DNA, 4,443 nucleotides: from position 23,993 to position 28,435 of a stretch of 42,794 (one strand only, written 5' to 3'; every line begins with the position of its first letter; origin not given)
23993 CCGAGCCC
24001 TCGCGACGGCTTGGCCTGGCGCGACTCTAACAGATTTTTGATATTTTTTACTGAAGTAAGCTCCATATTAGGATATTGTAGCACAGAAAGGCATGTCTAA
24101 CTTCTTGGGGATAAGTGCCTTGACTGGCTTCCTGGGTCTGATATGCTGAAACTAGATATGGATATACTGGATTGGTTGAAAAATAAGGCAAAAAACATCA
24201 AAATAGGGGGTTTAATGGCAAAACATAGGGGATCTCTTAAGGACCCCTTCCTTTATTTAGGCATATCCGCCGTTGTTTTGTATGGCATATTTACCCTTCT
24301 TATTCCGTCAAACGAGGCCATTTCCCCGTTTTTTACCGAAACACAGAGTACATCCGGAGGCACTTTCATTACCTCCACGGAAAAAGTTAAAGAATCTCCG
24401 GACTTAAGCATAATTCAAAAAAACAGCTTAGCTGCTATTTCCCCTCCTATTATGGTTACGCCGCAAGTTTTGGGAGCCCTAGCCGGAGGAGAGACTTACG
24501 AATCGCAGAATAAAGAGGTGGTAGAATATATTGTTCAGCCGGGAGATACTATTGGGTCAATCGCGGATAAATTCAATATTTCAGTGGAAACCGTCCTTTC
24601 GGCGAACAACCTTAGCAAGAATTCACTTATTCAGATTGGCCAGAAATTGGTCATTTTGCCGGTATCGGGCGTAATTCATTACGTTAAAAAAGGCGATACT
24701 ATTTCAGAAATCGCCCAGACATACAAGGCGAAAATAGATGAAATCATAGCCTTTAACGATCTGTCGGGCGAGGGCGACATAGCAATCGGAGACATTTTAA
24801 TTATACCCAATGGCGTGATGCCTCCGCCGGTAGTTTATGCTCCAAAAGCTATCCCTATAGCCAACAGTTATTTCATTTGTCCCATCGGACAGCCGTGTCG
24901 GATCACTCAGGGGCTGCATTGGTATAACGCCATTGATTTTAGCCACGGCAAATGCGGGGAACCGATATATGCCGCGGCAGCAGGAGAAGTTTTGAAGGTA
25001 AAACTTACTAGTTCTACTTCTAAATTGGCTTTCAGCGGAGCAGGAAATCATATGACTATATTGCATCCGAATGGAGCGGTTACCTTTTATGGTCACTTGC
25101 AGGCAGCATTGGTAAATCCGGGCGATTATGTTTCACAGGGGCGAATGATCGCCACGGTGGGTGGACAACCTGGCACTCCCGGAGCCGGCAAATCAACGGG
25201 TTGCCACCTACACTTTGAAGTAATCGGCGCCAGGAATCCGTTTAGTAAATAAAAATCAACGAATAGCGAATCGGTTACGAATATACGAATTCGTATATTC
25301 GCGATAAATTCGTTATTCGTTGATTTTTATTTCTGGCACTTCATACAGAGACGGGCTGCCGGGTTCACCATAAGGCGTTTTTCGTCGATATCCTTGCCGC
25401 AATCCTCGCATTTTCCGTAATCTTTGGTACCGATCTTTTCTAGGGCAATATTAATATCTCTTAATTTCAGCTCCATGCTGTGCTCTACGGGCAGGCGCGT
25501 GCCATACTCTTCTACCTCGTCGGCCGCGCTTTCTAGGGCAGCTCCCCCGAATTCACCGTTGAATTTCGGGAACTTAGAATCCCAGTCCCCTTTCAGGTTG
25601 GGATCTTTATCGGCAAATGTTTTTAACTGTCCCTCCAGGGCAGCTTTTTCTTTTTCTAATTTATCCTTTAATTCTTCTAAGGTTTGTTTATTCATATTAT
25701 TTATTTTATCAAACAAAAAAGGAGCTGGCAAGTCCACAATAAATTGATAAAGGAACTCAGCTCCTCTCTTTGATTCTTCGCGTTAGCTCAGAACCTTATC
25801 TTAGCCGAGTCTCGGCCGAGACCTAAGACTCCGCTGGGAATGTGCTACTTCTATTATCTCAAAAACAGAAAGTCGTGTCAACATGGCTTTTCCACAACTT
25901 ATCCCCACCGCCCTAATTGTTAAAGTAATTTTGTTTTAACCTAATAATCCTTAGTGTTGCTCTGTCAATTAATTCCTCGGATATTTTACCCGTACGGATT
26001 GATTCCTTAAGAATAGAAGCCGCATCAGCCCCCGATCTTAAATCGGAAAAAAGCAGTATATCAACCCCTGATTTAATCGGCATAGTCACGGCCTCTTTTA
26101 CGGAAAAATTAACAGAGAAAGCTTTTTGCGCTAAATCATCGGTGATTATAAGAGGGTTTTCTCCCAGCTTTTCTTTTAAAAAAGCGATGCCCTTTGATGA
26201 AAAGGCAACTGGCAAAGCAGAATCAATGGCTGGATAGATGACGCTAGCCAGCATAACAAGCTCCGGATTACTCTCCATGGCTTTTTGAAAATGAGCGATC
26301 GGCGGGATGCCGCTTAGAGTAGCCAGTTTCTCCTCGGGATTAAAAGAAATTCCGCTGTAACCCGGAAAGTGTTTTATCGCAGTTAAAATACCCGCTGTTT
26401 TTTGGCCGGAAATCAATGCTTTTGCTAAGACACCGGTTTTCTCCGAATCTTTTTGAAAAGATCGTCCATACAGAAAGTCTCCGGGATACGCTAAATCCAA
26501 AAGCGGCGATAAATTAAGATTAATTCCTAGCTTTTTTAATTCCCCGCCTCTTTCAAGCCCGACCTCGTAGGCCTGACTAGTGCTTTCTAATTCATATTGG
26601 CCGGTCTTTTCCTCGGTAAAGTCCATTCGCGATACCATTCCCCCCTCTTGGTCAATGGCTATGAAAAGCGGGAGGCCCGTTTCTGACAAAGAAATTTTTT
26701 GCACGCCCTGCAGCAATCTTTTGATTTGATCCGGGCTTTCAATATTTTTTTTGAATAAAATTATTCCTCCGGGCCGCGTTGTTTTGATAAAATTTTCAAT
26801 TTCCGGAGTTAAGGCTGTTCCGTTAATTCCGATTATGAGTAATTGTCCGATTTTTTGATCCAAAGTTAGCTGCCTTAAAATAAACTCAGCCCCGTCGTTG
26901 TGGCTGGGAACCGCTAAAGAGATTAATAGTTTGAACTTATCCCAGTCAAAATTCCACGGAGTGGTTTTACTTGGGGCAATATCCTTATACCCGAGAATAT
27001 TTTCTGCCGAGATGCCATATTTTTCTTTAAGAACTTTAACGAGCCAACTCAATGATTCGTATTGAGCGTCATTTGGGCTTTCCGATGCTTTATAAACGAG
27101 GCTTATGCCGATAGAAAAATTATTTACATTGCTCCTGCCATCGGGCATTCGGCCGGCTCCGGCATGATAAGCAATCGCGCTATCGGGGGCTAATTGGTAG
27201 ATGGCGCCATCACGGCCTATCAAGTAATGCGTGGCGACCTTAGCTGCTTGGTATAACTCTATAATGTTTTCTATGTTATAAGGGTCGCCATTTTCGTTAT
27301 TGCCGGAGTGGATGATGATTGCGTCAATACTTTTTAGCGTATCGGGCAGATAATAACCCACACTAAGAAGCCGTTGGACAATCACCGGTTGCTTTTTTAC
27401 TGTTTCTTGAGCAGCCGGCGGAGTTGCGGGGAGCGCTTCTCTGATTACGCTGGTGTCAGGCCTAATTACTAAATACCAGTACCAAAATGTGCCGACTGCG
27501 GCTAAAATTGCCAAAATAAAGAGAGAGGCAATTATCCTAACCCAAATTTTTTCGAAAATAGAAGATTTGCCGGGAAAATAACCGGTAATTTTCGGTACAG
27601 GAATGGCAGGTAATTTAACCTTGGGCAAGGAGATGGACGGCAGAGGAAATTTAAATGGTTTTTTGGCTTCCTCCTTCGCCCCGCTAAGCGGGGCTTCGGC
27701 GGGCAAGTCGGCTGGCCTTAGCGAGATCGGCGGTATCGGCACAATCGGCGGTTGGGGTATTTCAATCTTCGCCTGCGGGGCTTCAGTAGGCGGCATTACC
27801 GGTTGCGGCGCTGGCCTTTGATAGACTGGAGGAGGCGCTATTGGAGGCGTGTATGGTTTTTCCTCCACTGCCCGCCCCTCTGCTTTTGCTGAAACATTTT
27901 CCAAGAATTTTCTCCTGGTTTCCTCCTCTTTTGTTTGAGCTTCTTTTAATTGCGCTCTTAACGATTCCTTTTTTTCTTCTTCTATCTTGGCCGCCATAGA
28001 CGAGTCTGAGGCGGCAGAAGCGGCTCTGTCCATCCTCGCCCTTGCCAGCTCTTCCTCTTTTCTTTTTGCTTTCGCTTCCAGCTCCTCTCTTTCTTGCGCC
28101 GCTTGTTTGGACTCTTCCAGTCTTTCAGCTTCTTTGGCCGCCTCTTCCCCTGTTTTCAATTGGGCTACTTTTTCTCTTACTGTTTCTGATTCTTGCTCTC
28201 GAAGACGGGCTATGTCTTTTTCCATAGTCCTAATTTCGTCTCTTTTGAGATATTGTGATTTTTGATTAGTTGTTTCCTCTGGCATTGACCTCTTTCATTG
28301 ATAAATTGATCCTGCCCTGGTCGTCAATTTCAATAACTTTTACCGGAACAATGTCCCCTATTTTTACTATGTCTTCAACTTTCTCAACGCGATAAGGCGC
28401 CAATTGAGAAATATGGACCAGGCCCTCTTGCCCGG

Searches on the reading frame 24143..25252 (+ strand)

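Call 10: search_protein_families(library=pfam, proteins=[window:24143-25252:+], max_evalue=0.01)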
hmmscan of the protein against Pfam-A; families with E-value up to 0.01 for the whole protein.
window:24143-25252:+ (369 aa): 6 families
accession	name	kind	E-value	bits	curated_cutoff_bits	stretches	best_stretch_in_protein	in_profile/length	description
PF01476.26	LysM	-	7.8e-26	90.2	20.9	2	129-171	1-42/43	LysM domain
PF01551.29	Peptidase_M23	-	2.3e-19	69.8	28.7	1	263-363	5-90/96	Peptidase family M23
PF23473.1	LysM3_LYK4_5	-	2.2e-14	53.7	29.3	2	128-163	4-38/48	LYK4/5 LysM3 domain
PF23446.1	LysM1_NFP_LYK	-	3.5e-07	31.4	36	1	129-174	8-55/60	NFP/LYK LysM1 domain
PF23462.1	LysM3_NFP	-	2.8e-06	28.2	28.1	1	128-160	4-35/48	NFP LysM3 domain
PF13518.12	HTH_28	-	0.0072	16.8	25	0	125-151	4-29/52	Helix-turn-helix domain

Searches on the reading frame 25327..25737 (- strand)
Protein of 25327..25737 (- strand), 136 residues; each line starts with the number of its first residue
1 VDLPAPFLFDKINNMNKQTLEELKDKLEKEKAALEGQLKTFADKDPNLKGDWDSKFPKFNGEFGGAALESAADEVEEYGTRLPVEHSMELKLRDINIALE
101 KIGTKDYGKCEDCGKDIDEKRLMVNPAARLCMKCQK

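Call 10: search_protein_families(library=pfam, proteins=[window:25327-25737:-], max_evalue=0.01)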
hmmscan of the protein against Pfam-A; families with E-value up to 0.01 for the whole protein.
window:25327-25737:- (136 aa): 1 family
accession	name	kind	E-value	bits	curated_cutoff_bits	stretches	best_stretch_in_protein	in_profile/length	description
PF01258.23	zf-dskA_traR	-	6.1e-13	49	24.9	1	106-135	2-31/36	Prokaryotic dksA/traR C4-type zinc finger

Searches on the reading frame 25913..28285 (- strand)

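Call 9: search_protein_families(library=pfam, proteins=[window:25913-28285:-], max_evalue=0.01)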
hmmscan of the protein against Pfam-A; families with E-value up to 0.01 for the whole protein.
window:25913-28285:- (790 aa): 2 families
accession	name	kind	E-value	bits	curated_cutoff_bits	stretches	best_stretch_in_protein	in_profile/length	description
PF00933.27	Glyco_hydro_3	-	7.8e-49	167.2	27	1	474-783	1-316/316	Glycosyl hydrolase family 3 N terminal domain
PF01510.30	Amidase_2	-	2.7e-23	83.2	26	1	319-443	4-129/131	N-acetylmuramoyl-L-alanine amidase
